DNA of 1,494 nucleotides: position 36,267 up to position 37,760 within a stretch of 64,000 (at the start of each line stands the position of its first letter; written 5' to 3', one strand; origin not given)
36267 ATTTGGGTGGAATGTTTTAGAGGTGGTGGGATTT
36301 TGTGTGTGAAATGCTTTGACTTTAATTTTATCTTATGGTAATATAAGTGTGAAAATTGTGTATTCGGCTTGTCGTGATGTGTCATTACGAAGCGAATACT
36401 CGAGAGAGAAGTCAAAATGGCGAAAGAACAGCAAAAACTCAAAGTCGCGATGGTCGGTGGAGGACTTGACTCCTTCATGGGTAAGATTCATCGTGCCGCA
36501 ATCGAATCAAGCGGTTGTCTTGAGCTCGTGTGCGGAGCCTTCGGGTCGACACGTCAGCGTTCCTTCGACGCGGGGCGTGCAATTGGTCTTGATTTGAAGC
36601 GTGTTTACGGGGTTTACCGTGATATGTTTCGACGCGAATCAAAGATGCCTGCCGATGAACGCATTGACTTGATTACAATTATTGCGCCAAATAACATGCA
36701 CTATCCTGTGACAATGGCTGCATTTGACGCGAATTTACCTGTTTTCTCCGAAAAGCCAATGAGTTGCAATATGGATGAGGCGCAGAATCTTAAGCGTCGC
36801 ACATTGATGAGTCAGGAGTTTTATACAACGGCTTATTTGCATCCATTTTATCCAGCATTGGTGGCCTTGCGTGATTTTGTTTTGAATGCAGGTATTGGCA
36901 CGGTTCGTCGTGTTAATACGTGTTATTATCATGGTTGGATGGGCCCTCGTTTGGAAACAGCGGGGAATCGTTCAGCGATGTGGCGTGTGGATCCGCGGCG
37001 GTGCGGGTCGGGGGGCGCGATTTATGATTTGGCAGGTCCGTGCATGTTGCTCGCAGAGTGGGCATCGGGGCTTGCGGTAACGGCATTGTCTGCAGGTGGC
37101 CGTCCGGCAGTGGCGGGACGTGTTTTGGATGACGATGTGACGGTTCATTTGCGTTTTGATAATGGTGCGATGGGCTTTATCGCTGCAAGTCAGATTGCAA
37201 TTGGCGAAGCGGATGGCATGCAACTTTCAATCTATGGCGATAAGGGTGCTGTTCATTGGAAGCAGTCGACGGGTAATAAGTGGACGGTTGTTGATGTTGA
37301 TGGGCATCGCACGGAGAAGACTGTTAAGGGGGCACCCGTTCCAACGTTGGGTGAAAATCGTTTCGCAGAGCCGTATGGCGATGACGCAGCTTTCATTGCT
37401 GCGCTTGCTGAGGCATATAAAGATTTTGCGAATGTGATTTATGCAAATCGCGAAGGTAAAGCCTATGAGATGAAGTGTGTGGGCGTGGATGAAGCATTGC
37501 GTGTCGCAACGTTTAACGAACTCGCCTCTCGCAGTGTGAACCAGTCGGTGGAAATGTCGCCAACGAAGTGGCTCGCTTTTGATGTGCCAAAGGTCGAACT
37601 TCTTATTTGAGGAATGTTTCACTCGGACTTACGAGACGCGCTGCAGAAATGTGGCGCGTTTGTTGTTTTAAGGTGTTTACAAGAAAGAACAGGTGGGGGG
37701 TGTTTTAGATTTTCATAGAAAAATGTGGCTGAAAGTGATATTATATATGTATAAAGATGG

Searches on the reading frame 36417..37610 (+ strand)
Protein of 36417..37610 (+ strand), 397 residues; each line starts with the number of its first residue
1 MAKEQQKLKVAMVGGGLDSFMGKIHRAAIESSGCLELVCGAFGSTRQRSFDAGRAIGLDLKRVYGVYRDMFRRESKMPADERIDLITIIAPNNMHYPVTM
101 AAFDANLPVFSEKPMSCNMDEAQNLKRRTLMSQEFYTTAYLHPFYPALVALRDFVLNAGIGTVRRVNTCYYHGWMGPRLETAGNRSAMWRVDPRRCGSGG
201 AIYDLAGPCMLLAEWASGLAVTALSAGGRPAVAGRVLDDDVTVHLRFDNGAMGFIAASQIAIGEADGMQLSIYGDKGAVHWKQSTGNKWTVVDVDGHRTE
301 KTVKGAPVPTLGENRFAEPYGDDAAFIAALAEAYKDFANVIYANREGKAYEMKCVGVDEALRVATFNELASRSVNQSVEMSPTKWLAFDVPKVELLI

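Call 11: search_protein_families(library=pfam, proteins=[window:36417-37610:+])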
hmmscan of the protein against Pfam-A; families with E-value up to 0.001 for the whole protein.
window:36417-37610:+ (397 aa): 3 families
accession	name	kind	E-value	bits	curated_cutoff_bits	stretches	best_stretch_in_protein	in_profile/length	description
PF22725.1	GFO_IDH_MocA_C3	-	1.8e-16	60.7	27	1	150-279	3-123/124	GFO/IDH/MocA C-terminal domain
PF01408.29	GFO_IDH_MocA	-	4.9e-12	47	24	1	8-127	1-107/120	Oxidoreductase family, NAD-binding Rossmann fold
PF02894.22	GFO_IDH_MocA_C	-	3.7e-09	37.1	22.9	1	159-351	8-190/218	Oxidoreductase family, C-terminal alpha/beta domain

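Call 77: find_homologous_proteins(query=window:36417-37610:+, max_evalue=1e-60)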
Query window:36417-37610:+ (397 aa): 205 proteins with E <= 1e-60 among 8000 candidates; the best 120 are listed.
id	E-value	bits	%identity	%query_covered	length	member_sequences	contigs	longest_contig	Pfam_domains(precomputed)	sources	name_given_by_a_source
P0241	2.0e-269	911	100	100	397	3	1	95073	PF01408.29,PF22725.2,PF02894.23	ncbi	-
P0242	2.0e-238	809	88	100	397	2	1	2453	PF01408.29,PF22725.2,PF02894.23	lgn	-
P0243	1.3e-229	780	85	100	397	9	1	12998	PF01408.29,PF22725.2,PF02894.23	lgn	-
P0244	4.1e-218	742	82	100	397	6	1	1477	PF01408.29,PF22725.2,PF02894.23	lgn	-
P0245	7.0e-218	741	82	100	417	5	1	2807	PF01408.29,PF22725.2,PF02894.23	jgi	jgi:predicted dehydrogenase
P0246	3.2e-198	676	74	100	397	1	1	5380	PF01408.29,PF22725.2,PF02894.23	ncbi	-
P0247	8.9e-198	675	74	100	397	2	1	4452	PF01408.29,PF22725.2,PF02894.23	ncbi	-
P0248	1.2e-197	674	73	100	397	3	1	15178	PF01408.29,PF22725.2,PF02894.23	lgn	-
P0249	1.5e-197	674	74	100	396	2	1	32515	PF01408.29,PF22725.2,PF02894.23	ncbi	-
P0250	1.1e-195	668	74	100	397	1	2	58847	PF01408.29,PF22725.2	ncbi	-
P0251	1.0e-193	661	72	100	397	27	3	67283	PF01408.29,PF22725.2,PF02894.23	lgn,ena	-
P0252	5.3e-193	659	71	100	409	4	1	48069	PF01408.29,PF22725.2,PF02894.23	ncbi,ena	-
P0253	5.6e-191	652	71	100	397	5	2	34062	PF01408.29,PF22725.2,PF02894.23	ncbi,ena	-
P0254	1.3e-190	651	72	100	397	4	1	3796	PF01408.29,PF22725.2,PF02894.23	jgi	jgi:predicted dehydrogenase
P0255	1.5e-190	651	73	100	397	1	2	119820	PF01408.29,PF22725.2,PF02894.23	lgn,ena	-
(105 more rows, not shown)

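Call 78: find_encoding_contigs(protein=P0243, flank=10000, max_places=6)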
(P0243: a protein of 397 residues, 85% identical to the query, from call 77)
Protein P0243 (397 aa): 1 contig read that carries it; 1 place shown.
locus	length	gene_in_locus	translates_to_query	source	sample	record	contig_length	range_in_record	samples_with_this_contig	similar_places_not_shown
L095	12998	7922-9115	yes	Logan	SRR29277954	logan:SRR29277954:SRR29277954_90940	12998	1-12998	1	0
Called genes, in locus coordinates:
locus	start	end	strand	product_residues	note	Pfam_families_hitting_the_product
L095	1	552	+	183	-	?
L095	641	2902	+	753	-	PF09371:Tex_N, PF22706:Tex_central_region, PF14639:YqgF, PF16921:Tex_YqgF, PF12836:HHH_3, PF17674:HHH_9, PF00575:S1, PF23459:S1_RRP5, +4 more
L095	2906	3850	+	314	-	PF01207:Dus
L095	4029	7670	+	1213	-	PF14559:TPR_19 (faint), PF17874:TPR_MalT (faint), PF13428:TPR_14 (faint)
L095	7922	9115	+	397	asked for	PF01408:GFO_IDH_MocA, PF22725:GFO_IDH_MocA_C3, PF02894:GFO_IDH_MocA_C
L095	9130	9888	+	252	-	PF01784:DUF34_NIF3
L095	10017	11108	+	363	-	PF01263:Aldose_epim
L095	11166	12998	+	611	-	?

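Call 79: find_encoding_contigs(protein=P0242, flank=5000, max_places=6)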
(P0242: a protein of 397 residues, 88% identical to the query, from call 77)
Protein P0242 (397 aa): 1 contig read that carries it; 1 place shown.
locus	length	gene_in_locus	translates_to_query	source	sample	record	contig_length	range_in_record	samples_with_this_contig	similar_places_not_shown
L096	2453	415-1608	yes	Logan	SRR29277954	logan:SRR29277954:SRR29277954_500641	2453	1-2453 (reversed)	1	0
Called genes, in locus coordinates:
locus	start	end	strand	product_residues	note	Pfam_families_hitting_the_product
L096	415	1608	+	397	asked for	PF01408:GFO_IDH_MocA, PF22725:GFO_IDH_MocA_C3, PF02894:GFO_IDH_MocA_C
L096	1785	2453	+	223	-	?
